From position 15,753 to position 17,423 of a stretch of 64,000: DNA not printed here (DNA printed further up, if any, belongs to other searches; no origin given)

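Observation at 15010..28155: RuBisCO-like protein with a RhaB-type kinase, two acetoin-dehydrogenase-type E1 pairs, a lipoyl E2 and a URO-D-family protein: candidate undescribed (deoxy)sugar-phosphate catabolic system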

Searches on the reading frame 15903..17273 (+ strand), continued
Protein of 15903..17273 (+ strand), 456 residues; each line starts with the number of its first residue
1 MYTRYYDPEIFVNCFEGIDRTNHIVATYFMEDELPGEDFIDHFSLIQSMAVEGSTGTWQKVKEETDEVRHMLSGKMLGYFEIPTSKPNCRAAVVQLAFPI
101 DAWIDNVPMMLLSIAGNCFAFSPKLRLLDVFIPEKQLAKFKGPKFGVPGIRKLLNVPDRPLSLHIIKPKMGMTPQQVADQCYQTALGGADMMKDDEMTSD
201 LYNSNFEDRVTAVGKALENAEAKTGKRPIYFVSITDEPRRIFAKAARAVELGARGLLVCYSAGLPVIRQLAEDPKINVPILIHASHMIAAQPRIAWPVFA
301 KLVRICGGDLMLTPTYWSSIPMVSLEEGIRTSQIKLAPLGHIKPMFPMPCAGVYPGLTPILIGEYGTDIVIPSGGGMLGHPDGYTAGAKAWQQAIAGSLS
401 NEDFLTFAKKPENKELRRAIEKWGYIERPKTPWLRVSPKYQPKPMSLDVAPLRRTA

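Call 84: search_solved_structures(query=L015:15362-18538:-, max_evalue=1)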
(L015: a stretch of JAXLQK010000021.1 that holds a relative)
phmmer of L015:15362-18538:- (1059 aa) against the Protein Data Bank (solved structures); distinct sequences matched with E-value up to 1: 8.
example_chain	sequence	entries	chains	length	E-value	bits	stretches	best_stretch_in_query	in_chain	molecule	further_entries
3a5v_A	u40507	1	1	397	0.021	15.6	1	450-530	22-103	Alpha-galactosidase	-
3mi6_A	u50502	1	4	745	0.15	12.8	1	430-522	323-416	Alpha-galactosidase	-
1r46_A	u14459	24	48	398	0.21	12.3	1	458-532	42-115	Alpha-galactosidase A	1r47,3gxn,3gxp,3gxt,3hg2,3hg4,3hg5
3lx9_A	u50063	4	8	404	0.21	12.3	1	458-532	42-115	Alpha-galactosidase A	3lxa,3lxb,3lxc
3hg3_A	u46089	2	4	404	0.21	12.3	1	458-532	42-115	Alpha-galactosidase A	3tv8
9avs_A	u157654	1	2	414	0.22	12.2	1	458-532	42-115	Alpha-galactosidase A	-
2xn0_A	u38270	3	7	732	0.46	11.2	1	420-521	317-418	ALPHA-GALACTOSIDASE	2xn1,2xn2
2n7y_A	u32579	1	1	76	0.71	10.5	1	942-980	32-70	Copper-transporting ATPase 2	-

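Call 91: get_annotated_region(hit=H1, flank=3000)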
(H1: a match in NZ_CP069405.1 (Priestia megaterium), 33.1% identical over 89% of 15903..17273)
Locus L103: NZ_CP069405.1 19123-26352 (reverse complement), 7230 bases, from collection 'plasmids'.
description: Priestia megaterium strain CDC 2008724129 plasmid pPmC-129-8, complete sequence
organism: Priestia megaterium (NCBI taxid 1404)
taxonomy: Bacteria; Bacillota; Bacilli; Bacillales; Bacillaceae; Priestia; Priestia megaterium
host: -; source: Homo sapiens,Pure culture; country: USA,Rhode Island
typing (MOB-suite, as given by PLSDB): non-mobilizable
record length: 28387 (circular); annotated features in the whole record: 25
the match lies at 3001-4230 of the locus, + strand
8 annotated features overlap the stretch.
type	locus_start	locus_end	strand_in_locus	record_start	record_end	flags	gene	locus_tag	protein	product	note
CDS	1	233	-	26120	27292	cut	mtnK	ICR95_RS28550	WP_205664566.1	S-methyl-5-thioribose kinase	GO:0019509 - L-methionine salvage from methylthioadenosine [Evidence IEA]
CDS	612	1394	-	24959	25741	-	-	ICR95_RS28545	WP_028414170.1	carbon-nitrogen family hydrolase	-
CDS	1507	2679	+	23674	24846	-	-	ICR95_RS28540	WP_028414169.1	pyridoxal phosphate-dependent aminotransferase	-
CDS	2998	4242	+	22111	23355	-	mtnW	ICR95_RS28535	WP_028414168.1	2,3-diketo-5-methylthiopentyl-1-phosphate enolase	GO:0019509 - L-methionine salvage from methylthioadenosine [Evidence IEA]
CDS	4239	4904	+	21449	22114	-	-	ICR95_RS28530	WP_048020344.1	2-hydroxy-3-keto-5-methylthiopentenyl-1- phosphate phosphatase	GO:0071267 - L-methionine salvage [Evidence IEA]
CDS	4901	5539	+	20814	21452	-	-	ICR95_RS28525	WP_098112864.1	methylthioribulose 1-phosphate dehydratase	GO:0019509 - L-methionine salvage from methylthioadenosine [Evidence IEA]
CDS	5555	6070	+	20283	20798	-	-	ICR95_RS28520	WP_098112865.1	cupin domain-containing protein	-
CDS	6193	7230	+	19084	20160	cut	-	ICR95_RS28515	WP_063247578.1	sugar ABC transporter substrate-binding protein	-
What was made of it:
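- On MtnW (DK-MTP-1-P enolase): That neighbourhood is seen around Priestia mtnW (call 91).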

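Call 92: get_annotated_region(hit=H3, flank=4000)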
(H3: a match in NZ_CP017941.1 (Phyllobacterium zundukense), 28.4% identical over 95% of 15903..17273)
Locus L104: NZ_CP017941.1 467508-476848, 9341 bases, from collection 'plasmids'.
description: Phyllobacterium zundukense strain Tri-48 plasmid unnamed1, complete sequence
organism: Phyllobacterium zundukense (NCBI taxid 1867719)
taxonomy: Bacteria; Pseudomonadota; Alphaproteobacteria; Hyphomicrobiales; Phyllobacteriaceae; Phyllobacterium; Phyllobacterium zundukense
host: -; source: Oxytropis triphylla,cell culture,root nodule; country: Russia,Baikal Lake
typing (MOB-suite, as given by PLSDB): non-mobilizable
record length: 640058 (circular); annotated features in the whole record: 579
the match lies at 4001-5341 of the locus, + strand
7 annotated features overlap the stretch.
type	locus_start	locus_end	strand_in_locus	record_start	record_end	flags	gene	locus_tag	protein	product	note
CDS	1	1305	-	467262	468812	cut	-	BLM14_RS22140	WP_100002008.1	sugar ABC transporter ATP-binding protein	-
CDS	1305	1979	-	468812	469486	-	-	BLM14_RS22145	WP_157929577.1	DUF2291 domain-containing protein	-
CDS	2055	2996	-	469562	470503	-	-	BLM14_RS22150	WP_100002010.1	D-ribose ABC transporter substrate-binding protein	-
CDS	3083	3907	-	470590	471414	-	-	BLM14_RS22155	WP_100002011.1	phosphogluconate dehydrogenase C-terminal domain-containing protein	-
CDS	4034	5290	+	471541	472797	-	-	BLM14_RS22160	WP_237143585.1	ribulose-bisphosphate carboxylase large subunit family protein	-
CDS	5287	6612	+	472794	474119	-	-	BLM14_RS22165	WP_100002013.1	four-carbon acid sugar kinase family protein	-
CDS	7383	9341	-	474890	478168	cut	-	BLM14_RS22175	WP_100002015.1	adenylate/guanylate cyclase domain-containing protein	GO:0009190 - cyclic nucleotide biosynthetic process [Evidence IEA]; GO:0035556 - intracellular signal transduction ...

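Call 93: get_annotated_region(hit=H4, flank=4000)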
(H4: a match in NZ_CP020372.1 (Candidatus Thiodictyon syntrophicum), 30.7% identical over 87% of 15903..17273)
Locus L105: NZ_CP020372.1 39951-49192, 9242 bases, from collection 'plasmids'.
description: Candidatus Thiodictyon syntrophicum strain Cad16T plasmid pTs485, complete sequence
organism: Candidatus Thiodictyon syntrophicum (NCBI taxid 1166950)
taxonomy: Bacteria; Pseudomonadota; Gammaproteobacteria; Chromatiales; Chromatiaceae; Thiodictyon; Candidatus Thiodictyon syntrophicum
host: -; source: meromictic lake; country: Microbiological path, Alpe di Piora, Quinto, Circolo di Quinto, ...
typing (MOB-suite, as given by PLSDB): non-mobilizable
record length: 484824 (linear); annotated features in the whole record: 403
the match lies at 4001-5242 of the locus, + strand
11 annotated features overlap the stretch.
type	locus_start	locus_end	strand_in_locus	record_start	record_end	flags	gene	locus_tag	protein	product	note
CDS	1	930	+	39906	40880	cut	pufM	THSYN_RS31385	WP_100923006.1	photosynthetic reaction center subunit M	GO:0019684 - photosynthesis, light reaction [Evidence IEA]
CDS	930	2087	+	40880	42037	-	pufC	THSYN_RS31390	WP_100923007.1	photosynthetic reaction center cytochrome PufC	-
CDS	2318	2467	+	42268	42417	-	pufB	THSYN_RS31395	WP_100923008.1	light-harvesting antenna LH1, beta subunit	GO:0015979 - photosynthesis [Evidence IEA]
CDS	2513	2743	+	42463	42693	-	pufA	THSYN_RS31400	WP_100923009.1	light-harvesting antenna LH1, alpha subunit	-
CDS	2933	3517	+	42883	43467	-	idi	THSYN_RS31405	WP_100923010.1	isopentenyl-diphosphate Delta-isomerase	GO:0008299 - isoprenoid biosynthetic process [Evidence IEA]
CDS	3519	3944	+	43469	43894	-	-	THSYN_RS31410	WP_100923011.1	secondary thiamine-phosphate synthase enzyme YjbQ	GO:0008150 - biological_process [Evidence IEA]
CDS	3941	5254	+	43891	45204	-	-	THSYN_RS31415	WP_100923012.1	RuBisCO large subunit C-terminal-like domain-containing protein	-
CDS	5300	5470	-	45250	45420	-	-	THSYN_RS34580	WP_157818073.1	hypothetical protein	-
CDS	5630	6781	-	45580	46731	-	-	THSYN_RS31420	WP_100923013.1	phytoene/squalene synthase family protein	GO:0008299 - isoprenoid biosynthetic process [Evidence IEA]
CDS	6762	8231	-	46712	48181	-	-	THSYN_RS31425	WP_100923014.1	phytoene desaturase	-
CDS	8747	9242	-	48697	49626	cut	-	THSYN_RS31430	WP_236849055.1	SDR family oxidoreductase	-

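Call 94: get_annotated_region(hit=H6, flank=6000)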
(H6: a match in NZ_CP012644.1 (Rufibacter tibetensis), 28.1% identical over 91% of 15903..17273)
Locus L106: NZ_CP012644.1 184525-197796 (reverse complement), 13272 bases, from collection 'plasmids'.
description: Rufibacter tibetensis strain 1351 plasmid 1, complete sequence
organism: Rufibacter tibetensis (NCBI taxid 512763)
taxonomy: Bacteria; Bacteroidota; Cytophagia; Cytophagales; Hymenobacteraceae; Rufibacter; Rufibacter tibetensis
host: -; source: soil; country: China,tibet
typing (MOB-suite, as given by PLSDB): mobilizable; replicon rep_cluster_1275; relaxase MOBB
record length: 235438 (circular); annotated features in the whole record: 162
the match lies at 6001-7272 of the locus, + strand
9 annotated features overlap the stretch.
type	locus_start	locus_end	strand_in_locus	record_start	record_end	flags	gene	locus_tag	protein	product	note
CDS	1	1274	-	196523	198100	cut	-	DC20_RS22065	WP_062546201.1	glycosyl hydrolase family 65 protein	GO:0005991 - trehalose metabolic process [Evidence IEA]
CDS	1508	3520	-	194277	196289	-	-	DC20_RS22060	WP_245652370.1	plastocyanin/azurin family copper-binding protein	-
CDS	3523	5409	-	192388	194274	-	-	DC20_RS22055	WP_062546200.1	family 16 glycoside hydrolase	-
CDS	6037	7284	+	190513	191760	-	-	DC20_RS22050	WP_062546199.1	ribulose-bisphosphate carboxylase large subunit family protein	-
CDS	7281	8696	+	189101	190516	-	-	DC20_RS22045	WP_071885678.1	four-carbon acid sugar kinase family protein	-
CDS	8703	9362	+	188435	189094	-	-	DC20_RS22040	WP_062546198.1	aspartate/glutamate racemase family protein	-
CDS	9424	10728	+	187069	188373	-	-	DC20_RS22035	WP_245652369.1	bile acid:sodium symporter family protein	-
CDS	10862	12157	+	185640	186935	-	-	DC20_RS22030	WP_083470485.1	pectinesterase family protein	GO:0042545 - cell wall modification [Evidence IEA]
CDS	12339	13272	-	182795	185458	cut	-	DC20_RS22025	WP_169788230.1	TonB-dependent receptor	GO:0015891 - siderophore transport [Evidence IEA]; GO:0055085 - transmembrane transport [Evidence IEA]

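Call 95: get_annotated_region(hit=H10, flank=6000)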
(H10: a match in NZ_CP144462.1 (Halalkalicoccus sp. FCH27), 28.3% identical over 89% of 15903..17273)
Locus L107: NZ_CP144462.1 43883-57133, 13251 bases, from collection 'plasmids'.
description: Halalkalicoccus sp. FCH27 plasmid unnamed1, complete sequence
organism: Halalkalicoccus sp. FCH27 (NCBI taxid 3117459)
taxonomy: Archaea; Euryarchaeota; Halobacteria; Halobacteriales; Halococcaceae; Halalkalicoccus; Halalkalicoccus sp. FCH27
host: -; source: cell culture,Salt lake; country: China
typing (MOB-suite, as given by PLSDB): non-mobilizable
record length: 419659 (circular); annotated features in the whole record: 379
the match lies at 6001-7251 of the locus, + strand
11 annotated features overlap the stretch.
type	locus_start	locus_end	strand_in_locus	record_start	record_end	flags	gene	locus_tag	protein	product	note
CDS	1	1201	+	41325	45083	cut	-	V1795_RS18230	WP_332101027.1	UvrD-helicase domain-containing protein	-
CDS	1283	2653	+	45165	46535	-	-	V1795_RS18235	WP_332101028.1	HNH endonuclease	-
CDS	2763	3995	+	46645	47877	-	-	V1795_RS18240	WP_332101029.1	hypothetical protein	-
CDS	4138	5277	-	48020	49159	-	-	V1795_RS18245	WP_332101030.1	endonuclease/exonuclease/phosphatase family protein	-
CDS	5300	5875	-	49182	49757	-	-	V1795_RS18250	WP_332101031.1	DNA/RNA helicase domain-containing protein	-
CDS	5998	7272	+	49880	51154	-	-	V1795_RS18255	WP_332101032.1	ribulose-bisphosphate carboxylase large subunit family protein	-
CDS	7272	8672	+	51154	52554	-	-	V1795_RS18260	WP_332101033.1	four-carbon acid sugar kinase family protein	-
CDS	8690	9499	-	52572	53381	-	-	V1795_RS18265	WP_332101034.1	phosphogluconate dehydrogenase C-terminal domain-containing protein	-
CDS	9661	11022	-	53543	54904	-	-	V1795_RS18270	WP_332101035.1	GntP family permease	GO:0055085 - transmembrane transport [Evidence IEA]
CDS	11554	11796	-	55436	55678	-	-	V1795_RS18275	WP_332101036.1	hypothetical protein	-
CDS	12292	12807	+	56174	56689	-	-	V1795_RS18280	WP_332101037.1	hypothetical protein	-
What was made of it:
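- On OiaC/OiaX apionate-pathway RLPs: DUF1537 kinases flank the Phyllobacterium, Rufibacter and Halalkalicoccus RLPs (calls 92, 94, 95) but not this clade.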
